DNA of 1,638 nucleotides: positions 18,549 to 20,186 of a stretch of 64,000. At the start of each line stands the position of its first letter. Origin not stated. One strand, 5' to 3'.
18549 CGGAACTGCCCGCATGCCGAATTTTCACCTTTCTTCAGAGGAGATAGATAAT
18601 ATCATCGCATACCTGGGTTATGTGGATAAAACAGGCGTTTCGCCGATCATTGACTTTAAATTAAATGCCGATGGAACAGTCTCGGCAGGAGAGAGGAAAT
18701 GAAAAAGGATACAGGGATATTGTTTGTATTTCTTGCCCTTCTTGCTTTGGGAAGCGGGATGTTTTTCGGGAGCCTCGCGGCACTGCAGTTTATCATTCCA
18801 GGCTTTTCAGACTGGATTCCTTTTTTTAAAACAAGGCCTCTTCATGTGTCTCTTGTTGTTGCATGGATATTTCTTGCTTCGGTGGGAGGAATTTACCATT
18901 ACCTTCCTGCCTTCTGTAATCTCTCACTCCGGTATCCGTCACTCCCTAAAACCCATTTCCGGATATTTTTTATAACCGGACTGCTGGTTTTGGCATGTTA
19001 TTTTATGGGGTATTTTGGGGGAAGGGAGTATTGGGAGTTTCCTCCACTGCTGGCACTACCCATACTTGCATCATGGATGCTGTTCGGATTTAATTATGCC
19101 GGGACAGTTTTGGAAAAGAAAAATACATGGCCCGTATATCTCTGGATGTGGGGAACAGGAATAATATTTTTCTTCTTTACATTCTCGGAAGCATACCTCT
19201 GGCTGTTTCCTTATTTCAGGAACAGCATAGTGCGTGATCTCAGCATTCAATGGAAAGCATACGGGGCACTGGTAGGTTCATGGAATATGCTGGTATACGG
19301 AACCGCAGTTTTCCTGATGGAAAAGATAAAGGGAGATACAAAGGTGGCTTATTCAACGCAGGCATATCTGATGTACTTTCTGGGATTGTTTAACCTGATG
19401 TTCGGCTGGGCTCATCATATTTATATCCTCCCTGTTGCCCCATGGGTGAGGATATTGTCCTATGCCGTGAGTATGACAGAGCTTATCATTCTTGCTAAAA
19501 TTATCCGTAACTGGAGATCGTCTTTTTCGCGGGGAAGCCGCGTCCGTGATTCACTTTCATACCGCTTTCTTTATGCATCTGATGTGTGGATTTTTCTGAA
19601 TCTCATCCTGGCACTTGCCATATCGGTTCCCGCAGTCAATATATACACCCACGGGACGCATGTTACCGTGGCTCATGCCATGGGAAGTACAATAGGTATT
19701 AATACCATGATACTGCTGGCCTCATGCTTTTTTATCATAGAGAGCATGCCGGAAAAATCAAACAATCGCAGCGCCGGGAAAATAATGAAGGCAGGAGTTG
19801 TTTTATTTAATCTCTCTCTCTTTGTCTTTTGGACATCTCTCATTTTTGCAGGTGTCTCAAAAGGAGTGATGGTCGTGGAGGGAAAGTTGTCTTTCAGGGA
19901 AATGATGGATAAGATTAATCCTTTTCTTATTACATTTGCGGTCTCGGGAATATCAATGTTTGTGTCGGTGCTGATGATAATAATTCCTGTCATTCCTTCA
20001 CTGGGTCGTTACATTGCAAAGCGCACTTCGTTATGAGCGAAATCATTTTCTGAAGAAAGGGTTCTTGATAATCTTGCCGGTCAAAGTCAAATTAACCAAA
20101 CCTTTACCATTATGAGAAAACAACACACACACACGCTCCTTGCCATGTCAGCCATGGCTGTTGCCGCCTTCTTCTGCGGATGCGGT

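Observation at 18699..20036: The NorB-like heme-copper-oxidase subunit lacks two of the six canonical histidine ligands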

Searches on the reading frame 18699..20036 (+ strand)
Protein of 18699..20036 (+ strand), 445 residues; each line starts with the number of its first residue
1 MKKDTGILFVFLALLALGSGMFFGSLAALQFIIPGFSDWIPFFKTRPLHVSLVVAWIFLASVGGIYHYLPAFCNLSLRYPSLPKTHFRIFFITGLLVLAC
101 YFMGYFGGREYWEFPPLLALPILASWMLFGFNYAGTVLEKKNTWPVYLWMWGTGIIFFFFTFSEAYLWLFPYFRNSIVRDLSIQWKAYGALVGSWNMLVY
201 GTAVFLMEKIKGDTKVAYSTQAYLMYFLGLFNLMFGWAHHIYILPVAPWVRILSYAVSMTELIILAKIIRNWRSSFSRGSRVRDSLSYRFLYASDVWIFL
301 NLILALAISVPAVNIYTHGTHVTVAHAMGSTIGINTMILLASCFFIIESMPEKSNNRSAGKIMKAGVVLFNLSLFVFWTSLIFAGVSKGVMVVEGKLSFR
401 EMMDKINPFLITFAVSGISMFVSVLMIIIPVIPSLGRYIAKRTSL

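Call 3: search_protein_families(library=pfam, proteins=[window:18699-20036:+], max_evalue=0.01)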
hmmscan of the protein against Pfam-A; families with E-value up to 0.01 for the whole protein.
window:18699-20036:+ (445 aa): 1 family
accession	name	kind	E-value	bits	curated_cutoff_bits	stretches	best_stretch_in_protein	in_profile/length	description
PF00115.25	COX1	-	6.5e-30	104.8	34.8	1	5-417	2-434/436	Cytochrome C and Quinol oxidase polypeptide I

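Call 4: search_protein_families(library=ncbifam, proteins=[window:18699-20036:+], max_evalue=0.01)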
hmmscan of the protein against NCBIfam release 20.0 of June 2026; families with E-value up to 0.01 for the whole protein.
window:18699-20036:+ (445 aa): 1 family
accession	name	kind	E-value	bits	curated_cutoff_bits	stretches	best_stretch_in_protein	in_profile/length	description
TIGR00780.1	ccoN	equivalog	1.6e-10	40.6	583.15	1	19-423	21-446/474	cytochrome-c oxidase, cbb3-type subunit I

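Call 5: search_solved_structures(query=window:18699-20036:+, max_evalue=10, show_alignments=3)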
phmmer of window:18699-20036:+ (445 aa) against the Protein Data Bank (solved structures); distinct sequences matched with E-value up to 10: 3.
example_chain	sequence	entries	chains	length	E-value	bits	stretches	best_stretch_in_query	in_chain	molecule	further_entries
4xyd_A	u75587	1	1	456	2.3e-10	43.4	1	15-431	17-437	Nitric-oxide reductase subunit B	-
3o0r_B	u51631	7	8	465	2.1e-09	40.2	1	9-375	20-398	Nitric oxide reductase subunit B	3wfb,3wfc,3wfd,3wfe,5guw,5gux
5m58_A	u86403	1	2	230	0.35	13.1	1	26-58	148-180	C-methyltransferase CouO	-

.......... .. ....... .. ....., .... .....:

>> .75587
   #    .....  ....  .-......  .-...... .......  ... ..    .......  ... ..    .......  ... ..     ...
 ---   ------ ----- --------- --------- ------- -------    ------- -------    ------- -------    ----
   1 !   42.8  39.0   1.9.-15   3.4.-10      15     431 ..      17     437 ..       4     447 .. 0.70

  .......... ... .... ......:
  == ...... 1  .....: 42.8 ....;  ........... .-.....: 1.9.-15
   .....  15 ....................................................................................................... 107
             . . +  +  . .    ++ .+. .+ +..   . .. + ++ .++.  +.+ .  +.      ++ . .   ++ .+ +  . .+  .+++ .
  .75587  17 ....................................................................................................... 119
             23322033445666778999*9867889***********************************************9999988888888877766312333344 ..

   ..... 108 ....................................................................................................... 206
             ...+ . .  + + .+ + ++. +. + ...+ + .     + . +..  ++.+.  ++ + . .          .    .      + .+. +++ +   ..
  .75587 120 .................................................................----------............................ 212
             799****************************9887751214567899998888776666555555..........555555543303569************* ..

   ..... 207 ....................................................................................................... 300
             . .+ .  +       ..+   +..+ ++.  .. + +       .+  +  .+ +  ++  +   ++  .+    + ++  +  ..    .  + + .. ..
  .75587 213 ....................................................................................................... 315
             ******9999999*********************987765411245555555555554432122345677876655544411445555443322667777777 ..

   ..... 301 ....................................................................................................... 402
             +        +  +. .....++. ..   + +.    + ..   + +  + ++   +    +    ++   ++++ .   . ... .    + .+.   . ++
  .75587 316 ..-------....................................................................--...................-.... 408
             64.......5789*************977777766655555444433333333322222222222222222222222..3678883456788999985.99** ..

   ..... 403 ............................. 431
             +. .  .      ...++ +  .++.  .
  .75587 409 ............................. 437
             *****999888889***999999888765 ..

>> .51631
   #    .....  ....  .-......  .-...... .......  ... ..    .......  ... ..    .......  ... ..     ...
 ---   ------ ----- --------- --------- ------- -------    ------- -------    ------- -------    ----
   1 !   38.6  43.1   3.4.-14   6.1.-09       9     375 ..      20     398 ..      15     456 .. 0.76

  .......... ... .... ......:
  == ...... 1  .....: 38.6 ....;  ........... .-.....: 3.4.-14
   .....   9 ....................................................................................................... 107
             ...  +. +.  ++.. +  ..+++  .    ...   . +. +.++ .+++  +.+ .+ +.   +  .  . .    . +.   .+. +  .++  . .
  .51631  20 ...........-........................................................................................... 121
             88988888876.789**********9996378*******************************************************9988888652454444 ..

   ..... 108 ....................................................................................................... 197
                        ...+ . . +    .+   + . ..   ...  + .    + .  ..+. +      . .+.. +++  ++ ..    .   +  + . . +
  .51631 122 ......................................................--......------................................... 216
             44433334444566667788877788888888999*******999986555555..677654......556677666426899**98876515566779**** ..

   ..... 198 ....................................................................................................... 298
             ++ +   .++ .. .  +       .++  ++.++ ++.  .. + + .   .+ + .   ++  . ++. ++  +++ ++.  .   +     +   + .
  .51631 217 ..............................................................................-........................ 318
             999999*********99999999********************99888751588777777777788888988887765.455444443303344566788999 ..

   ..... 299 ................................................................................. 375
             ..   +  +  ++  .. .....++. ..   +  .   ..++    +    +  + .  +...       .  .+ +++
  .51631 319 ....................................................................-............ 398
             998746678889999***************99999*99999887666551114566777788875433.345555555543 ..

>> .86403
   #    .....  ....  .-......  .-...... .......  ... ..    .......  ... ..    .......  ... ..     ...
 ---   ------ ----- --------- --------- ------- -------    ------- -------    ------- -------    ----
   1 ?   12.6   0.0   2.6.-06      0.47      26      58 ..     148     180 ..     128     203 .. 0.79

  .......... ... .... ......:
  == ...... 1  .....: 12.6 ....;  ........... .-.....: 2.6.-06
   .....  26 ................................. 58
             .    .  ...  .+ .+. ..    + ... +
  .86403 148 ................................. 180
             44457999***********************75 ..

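Call 6: find_homologous_proteins(query=window:18699-20036:+, max_evalue=0.00001)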
Query window:18699-20036:+ (445 aa): 3404 proteins with E <= 0.00001 among 8000 candidates; the best 120 are listed.
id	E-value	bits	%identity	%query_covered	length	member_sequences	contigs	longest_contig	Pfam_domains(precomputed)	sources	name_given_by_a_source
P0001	3.3e-292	987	100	100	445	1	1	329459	PF00115.26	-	-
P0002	7.2e-187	640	61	99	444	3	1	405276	PF00115.26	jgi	jgi:nitric oxide reductase subunit B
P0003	3.5e-186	638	63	98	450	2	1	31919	PF00115.26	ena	-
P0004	6.6e-185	634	62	98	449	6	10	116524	PF00115.26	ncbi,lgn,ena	-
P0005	4.5e-184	631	62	99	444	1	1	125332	PF00115.26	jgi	-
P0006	1.8e-183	629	61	100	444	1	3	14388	PF00115.26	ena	-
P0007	7.4e-183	627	62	98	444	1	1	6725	PF00115.26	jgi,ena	-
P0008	2.8e-182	625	63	100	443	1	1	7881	PF00115.26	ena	-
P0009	1.2e-181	623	61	100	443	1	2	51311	PF00115.26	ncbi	ncbi:MAG: cbb3-type cytochrome c oxidase subunit I [Bacteroidia bacterium]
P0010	1.6e-181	622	61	99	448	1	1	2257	PF00115.26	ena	-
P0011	1.7e-181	622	62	100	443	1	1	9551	PF00115.26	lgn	-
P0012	3.1e-181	621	62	99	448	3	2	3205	PF00115.26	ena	-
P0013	3.7e-180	618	60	100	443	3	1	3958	PF00115.26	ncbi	ncbi:MAG TPA: cbb3-type cytochrome c oxidase subunit I [Bacteroidia bacterium]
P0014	9.5e-180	617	61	95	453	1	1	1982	PF00115.26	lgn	-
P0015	9.7e-180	617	62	98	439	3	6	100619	PF00115.26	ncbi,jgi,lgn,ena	jgi:nitric oxide reductase subunit B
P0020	6.1e-177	607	60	99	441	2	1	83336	PF00115.26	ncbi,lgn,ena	-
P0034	1.9e-174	599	60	99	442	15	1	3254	PF00115.26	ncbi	-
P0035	2.9e-174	598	58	100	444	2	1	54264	PF00115.26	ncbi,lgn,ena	-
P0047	8.8e-173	594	60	99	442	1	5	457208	PF00115.26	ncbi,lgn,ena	-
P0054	5.7e-172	591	59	99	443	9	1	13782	PF00115.26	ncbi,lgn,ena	-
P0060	3.5e-171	588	62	93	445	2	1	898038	PF00115.26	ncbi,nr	ncbi:MAG: cbb3-type cytochrome c oxidase subunit I [Sphingobacteriaceae bacterium]|nr:cbb3-type cyto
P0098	4.3e-166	572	59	99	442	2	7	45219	PF00115.26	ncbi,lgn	-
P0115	6.1e-164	564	60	90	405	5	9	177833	PF00115.26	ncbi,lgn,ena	-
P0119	5.8e-163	561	59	92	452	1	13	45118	PF00115.26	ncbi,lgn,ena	-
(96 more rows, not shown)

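Call 18: find_related_loci(query=A1, collection=genome_contigs, flank=8000)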
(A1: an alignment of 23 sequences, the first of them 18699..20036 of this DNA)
Query A1 (445 aa) in genome_contigs; peptide patterns used: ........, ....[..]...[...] (x = any residue, [..] = any of these).
599 stretches matched a pattern (row limit reached: there are more); 576 encode a relative of the query (tblastn E <= 1e-3); the best 80 are kept; 80 distinct loci.
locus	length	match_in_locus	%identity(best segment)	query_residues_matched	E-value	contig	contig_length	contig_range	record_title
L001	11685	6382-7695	63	2-439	0e+0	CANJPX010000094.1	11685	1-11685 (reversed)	MAG: Bacteroidetes bacterium isolate RH-23may17-678 genome assembly, contig: RH-23may17-C43472, whole genome shotgun seq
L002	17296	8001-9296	63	1-432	0e+0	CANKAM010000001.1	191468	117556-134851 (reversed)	MAG: Bacteroidetes bacterium isolate RH-26jul17-244 genome assembly, contig: RH-26jul17-C94, whole genome shotgun sequen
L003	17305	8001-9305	62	1-435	0e+0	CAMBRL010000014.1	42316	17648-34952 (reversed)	MAG: Chitinophaga pinensis isolate MiH-14oct19-92 genome assembly, contig: MiH-14oct19-C1509, whole genome shotgun seque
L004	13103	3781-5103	60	1-441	0e+0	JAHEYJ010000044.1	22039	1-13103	MAG: Bacteroidetes bacterium isolate nzgw125 NODE_1321_length_22040_cov_3.347187, whole genome shotgun sequence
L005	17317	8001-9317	60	1-439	0e+0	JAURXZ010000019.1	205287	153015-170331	MAG: Bacteroidia bacterium isolate E10_metabat.bin.7 E10_k141_509837, whole genome shotgun sequence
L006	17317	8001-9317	59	1-439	4e-180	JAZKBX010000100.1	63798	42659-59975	MAG: Bacteroidota bacterium isolate ADI_H3L2_122-bin010_1 ADIH3L2_B010_1_000000000100, whole genome shotgun sequence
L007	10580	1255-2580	59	1-442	6e-179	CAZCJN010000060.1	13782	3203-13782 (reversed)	MAG TPA_asm: uncultured Bacteroidia bacterium isolate binchicken_co396_338 genome assembly, contig: NODE_5568_length_137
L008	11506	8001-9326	60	1-442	9e-179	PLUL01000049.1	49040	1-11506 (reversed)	MAG: Bacteroidetes bacterium isolate palsa_971 73.20120700_P3D.99_contig_40692, whole genome shotgun sequence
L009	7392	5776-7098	59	2-444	9e-178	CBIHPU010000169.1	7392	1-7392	MAG TPA_asm: uncultured bacterium isolate SRR18156185_binner23_Refined_7 genome assembly, contig: ERZ27336837.1524, whol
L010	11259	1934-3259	58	1-442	6e-177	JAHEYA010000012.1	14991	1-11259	MAG: Bacteroidetes bacterium isolate nzgw117 NODE_5049_length_14992_cov_2.907673, whole genome shotgun sequence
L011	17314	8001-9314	61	1-438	3e-176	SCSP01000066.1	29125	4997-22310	MAG: Bacteroidetes bacterium isolate FW215_bin.19 FW215_bin.19-21019, whole genome shotgun sequence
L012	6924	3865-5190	58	1-442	4e-177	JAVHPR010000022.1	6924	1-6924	MAG: Bacteroidia bacterium isolate WB02no9_35_13 NODE_11174_length_6924_cov_10.370796, whole genome shotgun sequence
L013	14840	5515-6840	59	1-442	2e-174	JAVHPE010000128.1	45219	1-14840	MAG: Bacteroidia bacterium isolate WB02no2_35_113 NODE_271_length_45219_cov_70.696993, whole genome shotgun sequence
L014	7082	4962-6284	60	1-443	4e-174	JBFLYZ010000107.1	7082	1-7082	MAG: Bacteroidota bacterium isolate MAG098 MAG098_107, whole genome shotgun sequence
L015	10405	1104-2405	60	2-435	4e-173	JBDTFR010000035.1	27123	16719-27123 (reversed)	MAG: Bacteroidia bacterium isolate cluster2_bin.231 k127_5288764, whole genome shotgun sequence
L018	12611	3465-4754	61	1-430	6e-170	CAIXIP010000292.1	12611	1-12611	MAG: uncultured Bacteroidetes bacterium isolate KT5_bin-767 genome assembly, contig: bin-767:292/358, whole genome shotg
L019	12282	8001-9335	60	1-445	1e-169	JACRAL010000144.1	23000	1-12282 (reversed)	MAG: Bacteroidetes bacterium isolate NC_groundwater_1592_Pr3_B-0.1um_39_19 SR-2_scaffold_141_2569939, whole genome shotg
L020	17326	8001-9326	57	1-442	5e-169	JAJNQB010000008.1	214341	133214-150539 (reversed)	MAG: Arcticibacter sp. isolate MAG_38 k141_302292, whole genome shotgun sequence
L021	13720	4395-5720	55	1-442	1e-168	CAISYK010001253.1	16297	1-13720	MAG: uncultured Bacteroidetes bacterium isolate Kiruna_bin-08168 genome assembly, contig: bin-08168:1253/1288, whole gen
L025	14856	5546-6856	56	3-442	6e-168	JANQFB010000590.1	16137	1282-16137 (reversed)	MAG: Chitinophagales bacterium isolate PL23a_bin.6 k99_425244, whole genome shotgun sequence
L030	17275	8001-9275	58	1-428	1e-163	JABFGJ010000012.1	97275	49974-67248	MAG: Bacteroidetes bacterium isolate BCD18 c_000000000012, whole genome shotgun sequence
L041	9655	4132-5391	57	6-428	3e-156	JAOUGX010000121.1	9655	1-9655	MAG: Gammaproteobacteria bacterium isolate 4_1_May_SF_Bin44 4_1_May_SF_Bin44_scaffold_3079_c1, whole genome shotgun sequ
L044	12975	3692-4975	56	2-432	6e-159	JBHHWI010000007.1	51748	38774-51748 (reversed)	MAG: Woeseia sp. isolate S.2_sp3_bin.3 NODE_36_length_51748_cov_12.019403, whole genome shotgun sequence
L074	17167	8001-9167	57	20-416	1e-147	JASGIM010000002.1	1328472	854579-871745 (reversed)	MAG: Flavobacteriales bacterium isolate 5N033 JMF-2111-06-0005.ont.bin.33_1, whole genome shotgun sequence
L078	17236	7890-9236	53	1-443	4e-147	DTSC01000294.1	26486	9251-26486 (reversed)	MAG TPA_asm: Flavobacteriales bacterium isolate UWMA-0041 NODE_502_length_26486_cov_0.225982, whole genome shotgun seque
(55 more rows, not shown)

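Call 24: search_protein_representatives(protein=window:18699-20036:+)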
Query: 445 residues. Proteins with E-value up to 0.001 (for the whole library): 447; up to 1e-10: 272; up to 1e-30: 125. The best 150 are listed.
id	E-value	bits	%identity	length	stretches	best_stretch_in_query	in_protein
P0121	2.0e-123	429.2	45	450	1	5-434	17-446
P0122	2.1e-121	422.6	47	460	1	5-437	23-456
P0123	5.0e-121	421.3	58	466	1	4-321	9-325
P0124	1.0e-111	390.7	47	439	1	4-429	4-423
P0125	1.5e-111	390.1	46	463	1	8-433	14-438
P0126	4.7e-111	388.5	46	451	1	7-432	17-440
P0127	1.0e-108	380.7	46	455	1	2-428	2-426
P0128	4.5e-108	378.6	52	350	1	8-347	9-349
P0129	8.8e-108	377.7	43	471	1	3-440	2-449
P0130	1.2e-107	377.2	42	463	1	6-428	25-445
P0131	7.2e-107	374.7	42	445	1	6-431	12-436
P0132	3.1e-106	372.6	45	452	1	4-431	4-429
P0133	3.8e-106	372.3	44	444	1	5-432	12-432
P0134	1.5e-103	363.7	45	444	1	9-420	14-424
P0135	1.8e-103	363.5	43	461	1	8-435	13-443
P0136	9.6e-99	347.9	44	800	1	9-427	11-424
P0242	2.6e-31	125.6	29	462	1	15-427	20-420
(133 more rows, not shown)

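Call 26: find_encoding_contigs(protein=window:18699-20036:+, flank=10000, max_places=3)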
Protein window:18699-20036:+ (445 aa): 2 contigs read that carry it; 1 place shown.
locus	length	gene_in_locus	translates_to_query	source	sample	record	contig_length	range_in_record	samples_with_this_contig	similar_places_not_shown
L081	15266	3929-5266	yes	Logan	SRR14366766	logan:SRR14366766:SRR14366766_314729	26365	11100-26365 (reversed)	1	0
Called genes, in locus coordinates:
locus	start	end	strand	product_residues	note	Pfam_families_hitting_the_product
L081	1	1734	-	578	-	?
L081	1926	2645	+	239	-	PF00027:cNMP_binding, PF13545:HTH_Crp_2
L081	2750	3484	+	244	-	PF00027:cNMP_binding, PF13545:HTH_Crp_2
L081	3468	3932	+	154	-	PF13442:Cytochrome_CBB3, PF00034:Cytochrom_C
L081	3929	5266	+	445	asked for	PF00115:COX1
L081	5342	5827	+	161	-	PF00034:Cytochrom_C, PF13442:Cytochrome_CBB3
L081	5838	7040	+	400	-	PF01619:Pro_dh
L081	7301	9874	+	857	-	PF00317:Ribonuc_red_lgN (weak), PF02867:Ribonuc_red_lgC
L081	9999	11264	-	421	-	PF00675:Peptidase_M16, PF05193:Peptidase_M16_C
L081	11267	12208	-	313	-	PF00478:IMPDH, PF03060:NMO, PF01070:FMN_dh, PF05690:ThiG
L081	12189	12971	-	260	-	PF00535:Glycos_transf_2, PF10111:Glyco_tranf_2_2, PF13641:Glyco_tranf_2_3 (weak)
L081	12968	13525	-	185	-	PF00132:Hexapep (faint)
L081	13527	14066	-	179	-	PF03652:RuvX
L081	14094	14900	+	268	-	PF14805:THDPS_N_2, PF00132:Hexapep, PF14602:Hexapep_2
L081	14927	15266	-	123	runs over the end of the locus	-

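Call 30: predict_structure(alignment_id=A1)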
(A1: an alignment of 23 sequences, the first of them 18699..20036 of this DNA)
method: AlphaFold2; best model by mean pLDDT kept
length: 445 residues; sequences in the alignment: 23
mean_pLDDT: 80.4   pTM: 0.85
mean pLDDT of the five models: 80.4, 79.9, 79.7, 79.5, 77.3
residues with pLDDT >= 90: 148; 70-90: 212; 50-70: 53; < 50: 32
segments of 3 or more residues with pLDDT < 50: 108-110, 242-245, 310-330
pLDDT, mean of each block of 10 residues (from residue 1): 74 93 89 78 78 89 93 90 92 89 67 72 92 93 93 92 77 64 55 84 94 91 92 72 56 75 87 77 83 86 66 38 39 83 90 70 91 89 79 80 85 91 92 85 63
secondary structure, 60 per line:
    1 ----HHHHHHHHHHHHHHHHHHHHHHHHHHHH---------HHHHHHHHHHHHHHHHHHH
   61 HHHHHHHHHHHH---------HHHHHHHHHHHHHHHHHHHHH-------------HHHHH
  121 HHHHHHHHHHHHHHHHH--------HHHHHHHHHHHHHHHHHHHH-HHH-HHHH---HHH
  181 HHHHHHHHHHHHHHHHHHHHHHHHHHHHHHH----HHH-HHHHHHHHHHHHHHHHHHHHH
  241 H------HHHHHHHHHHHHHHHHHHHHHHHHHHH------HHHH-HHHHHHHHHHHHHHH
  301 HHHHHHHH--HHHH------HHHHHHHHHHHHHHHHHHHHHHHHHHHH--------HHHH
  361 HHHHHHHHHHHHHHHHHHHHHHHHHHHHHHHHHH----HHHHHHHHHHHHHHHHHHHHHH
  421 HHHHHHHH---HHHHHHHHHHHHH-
elements in order: H5-32 H42-72 H82-102 H116-137 H146-165 H171-174 H178-211 H220-241 H248-274 H281-284 H286-308 H311-314 H321-348 H357-394 H399-428 H432-444
